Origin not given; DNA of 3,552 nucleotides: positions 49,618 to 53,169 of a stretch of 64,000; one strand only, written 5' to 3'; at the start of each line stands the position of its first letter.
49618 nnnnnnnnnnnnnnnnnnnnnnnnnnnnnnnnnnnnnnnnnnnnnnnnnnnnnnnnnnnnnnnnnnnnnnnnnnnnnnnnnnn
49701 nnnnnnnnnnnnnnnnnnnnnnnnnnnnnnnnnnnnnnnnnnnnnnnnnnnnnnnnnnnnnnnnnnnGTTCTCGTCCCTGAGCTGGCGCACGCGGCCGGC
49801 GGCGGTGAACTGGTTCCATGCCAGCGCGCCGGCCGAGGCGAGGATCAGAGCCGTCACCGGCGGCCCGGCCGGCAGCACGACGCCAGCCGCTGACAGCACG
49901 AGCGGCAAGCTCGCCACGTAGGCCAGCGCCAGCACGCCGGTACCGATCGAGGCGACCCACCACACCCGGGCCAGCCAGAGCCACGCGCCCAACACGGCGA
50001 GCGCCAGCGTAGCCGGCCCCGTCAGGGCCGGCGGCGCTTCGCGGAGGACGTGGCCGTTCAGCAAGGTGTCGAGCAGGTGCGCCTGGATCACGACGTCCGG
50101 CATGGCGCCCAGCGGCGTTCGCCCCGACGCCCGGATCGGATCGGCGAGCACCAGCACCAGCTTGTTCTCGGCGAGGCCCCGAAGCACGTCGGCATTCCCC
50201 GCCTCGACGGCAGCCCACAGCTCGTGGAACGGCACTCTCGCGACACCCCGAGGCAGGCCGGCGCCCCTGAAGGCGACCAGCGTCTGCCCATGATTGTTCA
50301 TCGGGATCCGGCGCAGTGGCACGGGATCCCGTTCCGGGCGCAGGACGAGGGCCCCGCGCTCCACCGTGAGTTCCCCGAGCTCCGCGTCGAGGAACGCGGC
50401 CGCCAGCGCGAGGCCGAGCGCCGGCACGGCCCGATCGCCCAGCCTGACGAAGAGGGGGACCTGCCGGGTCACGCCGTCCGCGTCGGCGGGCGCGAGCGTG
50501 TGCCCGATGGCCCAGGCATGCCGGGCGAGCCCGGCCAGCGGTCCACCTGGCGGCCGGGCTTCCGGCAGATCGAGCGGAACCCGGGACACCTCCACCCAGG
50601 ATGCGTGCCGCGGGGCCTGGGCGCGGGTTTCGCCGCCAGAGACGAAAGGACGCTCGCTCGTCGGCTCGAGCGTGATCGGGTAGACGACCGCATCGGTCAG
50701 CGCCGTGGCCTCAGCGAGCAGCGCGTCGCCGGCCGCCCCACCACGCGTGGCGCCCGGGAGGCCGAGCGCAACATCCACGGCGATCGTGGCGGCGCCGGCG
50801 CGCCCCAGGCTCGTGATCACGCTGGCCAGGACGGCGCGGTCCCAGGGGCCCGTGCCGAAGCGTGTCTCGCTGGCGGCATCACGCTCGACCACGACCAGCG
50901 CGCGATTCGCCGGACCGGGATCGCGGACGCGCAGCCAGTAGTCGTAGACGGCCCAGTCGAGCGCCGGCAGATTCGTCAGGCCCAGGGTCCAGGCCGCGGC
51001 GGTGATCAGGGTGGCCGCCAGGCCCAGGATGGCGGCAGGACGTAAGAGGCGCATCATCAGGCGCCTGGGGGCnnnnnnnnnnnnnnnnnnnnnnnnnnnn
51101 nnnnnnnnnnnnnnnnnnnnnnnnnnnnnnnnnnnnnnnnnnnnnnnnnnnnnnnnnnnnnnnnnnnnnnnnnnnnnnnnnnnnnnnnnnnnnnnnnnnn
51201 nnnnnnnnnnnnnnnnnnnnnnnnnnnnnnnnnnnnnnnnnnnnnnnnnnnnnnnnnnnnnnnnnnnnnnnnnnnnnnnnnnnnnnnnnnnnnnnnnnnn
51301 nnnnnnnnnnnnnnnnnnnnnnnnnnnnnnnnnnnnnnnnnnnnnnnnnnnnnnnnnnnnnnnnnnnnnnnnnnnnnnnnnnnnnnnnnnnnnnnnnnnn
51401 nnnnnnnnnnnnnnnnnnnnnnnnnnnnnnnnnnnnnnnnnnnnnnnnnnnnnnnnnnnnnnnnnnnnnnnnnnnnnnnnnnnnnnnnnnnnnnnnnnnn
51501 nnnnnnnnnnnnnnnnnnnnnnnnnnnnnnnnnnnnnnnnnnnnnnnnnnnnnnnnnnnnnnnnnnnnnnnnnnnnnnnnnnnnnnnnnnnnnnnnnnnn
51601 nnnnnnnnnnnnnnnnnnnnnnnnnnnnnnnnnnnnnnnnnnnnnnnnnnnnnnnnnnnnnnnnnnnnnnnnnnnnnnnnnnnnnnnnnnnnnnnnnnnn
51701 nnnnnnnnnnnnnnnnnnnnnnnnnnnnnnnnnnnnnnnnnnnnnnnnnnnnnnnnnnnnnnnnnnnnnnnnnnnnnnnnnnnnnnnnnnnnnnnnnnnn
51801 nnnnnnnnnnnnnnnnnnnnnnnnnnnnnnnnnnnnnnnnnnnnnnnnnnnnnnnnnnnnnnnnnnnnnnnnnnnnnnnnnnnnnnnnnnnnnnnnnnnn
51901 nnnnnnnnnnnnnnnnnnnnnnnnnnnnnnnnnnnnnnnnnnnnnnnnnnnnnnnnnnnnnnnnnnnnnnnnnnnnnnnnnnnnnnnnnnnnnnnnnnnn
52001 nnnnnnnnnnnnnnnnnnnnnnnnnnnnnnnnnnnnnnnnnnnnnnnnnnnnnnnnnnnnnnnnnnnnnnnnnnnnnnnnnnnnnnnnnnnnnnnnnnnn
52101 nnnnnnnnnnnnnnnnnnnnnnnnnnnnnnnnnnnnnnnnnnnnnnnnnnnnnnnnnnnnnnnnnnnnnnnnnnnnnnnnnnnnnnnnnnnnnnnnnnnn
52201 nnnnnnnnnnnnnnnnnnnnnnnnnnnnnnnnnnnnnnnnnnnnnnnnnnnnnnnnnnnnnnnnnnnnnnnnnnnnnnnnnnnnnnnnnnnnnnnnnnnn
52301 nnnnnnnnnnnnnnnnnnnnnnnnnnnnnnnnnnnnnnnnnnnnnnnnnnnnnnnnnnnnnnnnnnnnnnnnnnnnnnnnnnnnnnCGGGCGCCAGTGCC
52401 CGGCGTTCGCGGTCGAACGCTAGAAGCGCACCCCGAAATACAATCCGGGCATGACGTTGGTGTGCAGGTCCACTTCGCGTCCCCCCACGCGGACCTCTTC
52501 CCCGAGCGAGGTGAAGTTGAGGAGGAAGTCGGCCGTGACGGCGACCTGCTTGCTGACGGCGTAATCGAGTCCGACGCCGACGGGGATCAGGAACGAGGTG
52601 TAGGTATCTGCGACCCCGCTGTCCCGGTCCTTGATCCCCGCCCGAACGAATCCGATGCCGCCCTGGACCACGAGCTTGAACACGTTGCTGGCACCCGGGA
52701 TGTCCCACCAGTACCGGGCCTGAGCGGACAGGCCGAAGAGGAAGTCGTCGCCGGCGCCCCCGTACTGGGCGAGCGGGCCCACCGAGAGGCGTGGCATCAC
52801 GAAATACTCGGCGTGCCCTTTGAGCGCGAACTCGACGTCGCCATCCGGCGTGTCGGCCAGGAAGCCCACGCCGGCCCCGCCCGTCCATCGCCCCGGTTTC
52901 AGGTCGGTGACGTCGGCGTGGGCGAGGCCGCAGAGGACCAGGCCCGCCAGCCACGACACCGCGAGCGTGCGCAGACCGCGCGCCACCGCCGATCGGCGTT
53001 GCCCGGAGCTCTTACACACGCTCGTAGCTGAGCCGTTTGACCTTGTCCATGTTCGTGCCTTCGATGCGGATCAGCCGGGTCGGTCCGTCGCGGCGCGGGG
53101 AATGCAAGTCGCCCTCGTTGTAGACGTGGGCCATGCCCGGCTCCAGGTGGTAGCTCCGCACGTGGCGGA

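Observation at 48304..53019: CHASE2-sigma-54 activator encoded behind an OM beta-barrel and a TPR/Sel1 lipoprotein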

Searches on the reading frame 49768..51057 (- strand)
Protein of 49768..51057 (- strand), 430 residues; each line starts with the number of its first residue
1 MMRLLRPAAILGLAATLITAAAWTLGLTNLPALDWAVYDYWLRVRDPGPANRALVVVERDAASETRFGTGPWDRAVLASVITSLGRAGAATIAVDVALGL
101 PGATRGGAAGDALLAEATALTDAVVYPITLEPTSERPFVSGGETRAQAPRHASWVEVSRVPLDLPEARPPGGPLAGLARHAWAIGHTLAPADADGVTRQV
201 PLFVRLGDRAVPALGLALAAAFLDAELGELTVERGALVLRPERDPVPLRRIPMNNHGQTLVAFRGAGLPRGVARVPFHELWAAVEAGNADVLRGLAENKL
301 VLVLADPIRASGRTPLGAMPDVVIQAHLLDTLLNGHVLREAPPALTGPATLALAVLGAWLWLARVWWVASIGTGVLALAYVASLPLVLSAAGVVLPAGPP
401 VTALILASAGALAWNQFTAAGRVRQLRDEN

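Call 27: search_solved_structures(query=window:49768-51057:-, max_evalue=1)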
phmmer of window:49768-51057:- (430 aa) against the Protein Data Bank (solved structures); distinct sequences matched with E-value up to 1: 0.
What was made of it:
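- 49975..51003 (-): CHASE2 domain (aa 19-361), periplasmic, preceded by TM1 (aa 2-25, nt 50983-51054). No solved structure matches it by sequence (call 27).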

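Call 37: search_protein_representatives(protein=window:49768-51057:-)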
Query: 430 residues. Proteins with E-value up to 0.001 (for the whole library): 2019; up to 1e-10: 268; up to 1e-30: 49. The best 150 are listed.
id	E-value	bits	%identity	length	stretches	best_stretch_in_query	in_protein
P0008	2.5e-98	346.5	56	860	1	54-430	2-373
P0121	1.9e-97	343.5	57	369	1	50-391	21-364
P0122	1.2e-84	301.4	48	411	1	8-369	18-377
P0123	1.9e-68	248.0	44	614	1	3-429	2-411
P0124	1.1e-64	235.6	56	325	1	8-273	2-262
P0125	2.8e-63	231.0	40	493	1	7-427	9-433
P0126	1.6e-59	218.6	48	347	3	3-131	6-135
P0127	6.8e-59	216.5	42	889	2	163-429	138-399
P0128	2.4e-51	191.7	56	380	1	2-211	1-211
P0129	5.2e-51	190.6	38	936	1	25-426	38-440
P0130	7.1e-51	190.1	50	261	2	6-131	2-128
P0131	4.0e-50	187.7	43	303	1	9-278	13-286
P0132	3.8e-49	184.4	45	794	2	169-429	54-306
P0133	1.5e-48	182.4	35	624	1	7-428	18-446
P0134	4.0e-48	181.1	36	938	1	8-429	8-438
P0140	3.2e-44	168.2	32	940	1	5-408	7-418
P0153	1.9e-37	145.9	32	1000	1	7-425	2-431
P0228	2.3e-17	79.7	25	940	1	12-414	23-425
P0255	2.5e-15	73.0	23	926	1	10-409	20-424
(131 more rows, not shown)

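Call 44: find_encoding_contigs(protein=P0228, flank=8000, max_places=3)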
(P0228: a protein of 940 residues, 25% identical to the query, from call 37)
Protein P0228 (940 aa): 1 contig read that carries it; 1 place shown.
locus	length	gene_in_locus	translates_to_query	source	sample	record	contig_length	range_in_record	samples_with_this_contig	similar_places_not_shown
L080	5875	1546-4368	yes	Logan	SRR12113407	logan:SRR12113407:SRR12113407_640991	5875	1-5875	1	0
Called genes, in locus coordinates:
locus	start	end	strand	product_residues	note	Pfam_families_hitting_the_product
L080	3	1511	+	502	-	?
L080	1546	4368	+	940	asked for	PF05226:CHASE2, PF00158:Sigma54_activat, PF14532:Sigma54_activ_2, PF25601:AAA_lid_14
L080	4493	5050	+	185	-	-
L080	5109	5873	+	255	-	?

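Call 46: search_protein_families(library=pfam, proteins=[L080:3-1511:+, L080:4493-5050:+, L080:5109-5873:+], max_evalue=0.01)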
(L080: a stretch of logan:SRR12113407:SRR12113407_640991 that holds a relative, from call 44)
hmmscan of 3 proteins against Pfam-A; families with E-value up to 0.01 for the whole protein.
L080:3-1511:+ (502 aa): 2 families
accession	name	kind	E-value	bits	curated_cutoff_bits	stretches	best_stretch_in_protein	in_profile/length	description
PF14326.11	DUF4384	-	1.1e-28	99.5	27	1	343-423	1-81/81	Domain of unknown function (DUF4384)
PF17680.6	FlgO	-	1e-05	25.8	22.6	1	252-296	83-127/130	FlgO protein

L080:4493-5050:+ (185 aa): 1 family
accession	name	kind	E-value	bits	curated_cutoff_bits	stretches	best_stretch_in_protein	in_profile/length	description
PF00355.32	Rieske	-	0.00074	19.8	20.3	1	75-131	25-83/88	Rieske [2Fe-2S] domain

L080:5109-5873:+ (255 aa): 2 families
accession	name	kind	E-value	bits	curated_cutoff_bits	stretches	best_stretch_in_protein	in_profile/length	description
PF01979.26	Amidohydro_1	-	1.1e-19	71.3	25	1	70-243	2-202/345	Amidohydrolase family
PF07969.17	Amidohydro_3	-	0.00012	22.2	29.7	1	61-96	1-40/472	Amidohydrolase family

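Call 49: find_encoding_contigs(protein=P0140, flank=6000, max_places=2)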
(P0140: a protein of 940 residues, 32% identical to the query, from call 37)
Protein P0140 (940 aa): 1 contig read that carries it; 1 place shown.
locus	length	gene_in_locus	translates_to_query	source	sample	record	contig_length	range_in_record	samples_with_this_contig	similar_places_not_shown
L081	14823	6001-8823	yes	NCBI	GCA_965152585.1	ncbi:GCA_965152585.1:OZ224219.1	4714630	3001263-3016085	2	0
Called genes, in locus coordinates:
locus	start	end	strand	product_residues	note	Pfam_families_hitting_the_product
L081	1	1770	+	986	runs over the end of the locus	PF13517:FG-GAP_3, PF01839:FG-GAP (weak), PF13517:FG-GAP_3, PF01839:FG-GAP (weak), PF13517:FG-GAP_3, PF01839:FG-GAP (weak), PF13517:FG-GAP_3, PF05345:He_PIG, +4 more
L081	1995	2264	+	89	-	-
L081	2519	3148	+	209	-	PF02169:LPP20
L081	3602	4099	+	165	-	-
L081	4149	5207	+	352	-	PF00089:Trypsin, PF13365:Trypsin_2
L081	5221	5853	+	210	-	-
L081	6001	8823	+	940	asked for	PF05226:CHASE2, PF00158:Sigma54_activat, PF14532:Sigma54_activ_2, PF25601:AAA_lid_14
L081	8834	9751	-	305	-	PF03783:CsgG, PF13036:LpoB (weak)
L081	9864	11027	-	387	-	-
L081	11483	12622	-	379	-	-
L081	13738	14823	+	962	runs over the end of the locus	PF13442:Cytochrome_CBB3, PF00034:Cytochrom_C, PF01839:FG-GAP (faint), PF18998:Flg_new_2 (weak), PF12256:TcdB_toxin_midN (faint), PF18998:Flg_new_2, PF07483:W_rich_C (faint), PF13517:FG-GAP_3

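Call 50: find_encoding_contigs(protein=P0153, flank=6000, max_places=2)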
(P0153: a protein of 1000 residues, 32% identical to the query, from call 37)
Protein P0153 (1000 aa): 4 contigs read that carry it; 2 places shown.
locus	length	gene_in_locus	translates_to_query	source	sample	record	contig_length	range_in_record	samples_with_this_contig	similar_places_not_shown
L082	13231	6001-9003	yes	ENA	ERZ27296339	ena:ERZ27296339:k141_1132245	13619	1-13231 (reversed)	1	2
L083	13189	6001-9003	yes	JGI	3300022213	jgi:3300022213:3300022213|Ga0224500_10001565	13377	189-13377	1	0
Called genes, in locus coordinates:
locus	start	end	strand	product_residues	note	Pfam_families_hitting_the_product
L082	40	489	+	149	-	-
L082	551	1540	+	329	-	PF00089:Trypsin, PF13365:Trypsin_2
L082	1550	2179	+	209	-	-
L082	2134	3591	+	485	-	PF02169:LPP20 (weak)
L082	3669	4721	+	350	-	PF03783:CsgG (weak)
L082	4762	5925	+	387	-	PF16548:FlgT_N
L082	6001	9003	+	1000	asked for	PF05226:CHASE2, PF00158:Sigma54_activat, PF14532:Sigma54_activ_2, PF07728:AAA_5, PF25601:AAA_lid_14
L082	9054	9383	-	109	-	-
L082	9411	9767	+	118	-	PF00196:GerE, PF08281:Sigma70_r4_2 (weak)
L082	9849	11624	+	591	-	PF18998:Flg_new_2, PF25390:WD40_RLD, PF13540:RCC1_2 (weak), PF00415:RCC1, PF13540:RCC1_2 (weak)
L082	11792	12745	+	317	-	-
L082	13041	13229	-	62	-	?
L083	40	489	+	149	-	-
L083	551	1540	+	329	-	PF00089:Trypsin, PF13365:Trypsin_2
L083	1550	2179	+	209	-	-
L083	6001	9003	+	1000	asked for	PF05226:CHASE2, PF00158:Sigma54_activat, PF14532:Sigma54_activ_2, PF07728:AAA_5, PF25601:AAA_lid_14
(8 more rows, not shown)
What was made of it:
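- More distant CHASE2 activators have other neighbours (DUF4384/FlgO, LPP20, CsgG-like, FlgT_N, trypsin-like) instead of TPR/Sel1 (calls 44, 46, 49, 50). Distant relatives are encoded next to trypsin-like protease genes (calls 49, 50).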

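Call 51: find_encoding_contigs(protein=P0255, flank=6000, max_places=2)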
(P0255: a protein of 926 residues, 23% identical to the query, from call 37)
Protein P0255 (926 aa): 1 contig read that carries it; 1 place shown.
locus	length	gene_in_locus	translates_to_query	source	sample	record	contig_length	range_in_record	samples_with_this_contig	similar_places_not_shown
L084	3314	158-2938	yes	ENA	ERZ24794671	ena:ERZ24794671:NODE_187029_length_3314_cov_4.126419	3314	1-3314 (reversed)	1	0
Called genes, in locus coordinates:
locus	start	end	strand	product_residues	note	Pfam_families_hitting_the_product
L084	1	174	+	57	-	?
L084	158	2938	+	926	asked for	PF05226:CHASE2, PF00158:Sigma54_activat, PF07724:AAA_2, PF07728:AAA_5, PF14532:Sigma54_activ_2, PF00004:AAA (weak), PF25601:AAA_lid_14, PF02954:HTH_8 (faint)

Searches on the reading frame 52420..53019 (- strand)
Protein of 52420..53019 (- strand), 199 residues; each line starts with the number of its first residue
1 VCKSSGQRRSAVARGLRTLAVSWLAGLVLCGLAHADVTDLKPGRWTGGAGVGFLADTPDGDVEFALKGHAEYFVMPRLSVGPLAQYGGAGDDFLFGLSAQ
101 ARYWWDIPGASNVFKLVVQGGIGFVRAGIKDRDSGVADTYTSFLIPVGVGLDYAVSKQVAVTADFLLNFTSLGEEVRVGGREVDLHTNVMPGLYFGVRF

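Call 3: search_protein_families(library=pfam, proteins=[window:52420-53019:-], max_evalue=0.01)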
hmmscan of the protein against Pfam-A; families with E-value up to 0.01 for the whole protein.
window:52420-53019:- (199 aa): 1 family
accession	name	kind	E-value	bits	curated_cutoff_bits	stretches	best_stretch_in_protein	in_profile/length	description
PF13505.12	OMP_b-brl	-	2.5e-09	38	28.7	1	24-170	3-153/175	Outer membrane protein beta-barrel domain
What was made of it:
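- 52420..53019 (-): Small OM beta-barrel gene (likely start 52986). It is a neighbour in this lineage only and not a conserved part of the system. PF13505, E 2.5e-9 (call 3).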

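Call 4: search_protein_families(library=ncbifam, proteins=[window:52420-53019:-], max_evalue=0.01)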
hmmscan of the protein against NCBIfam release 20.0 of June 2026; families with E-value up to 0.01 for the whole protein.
window:52420-53019:- (199 aa): 0 families
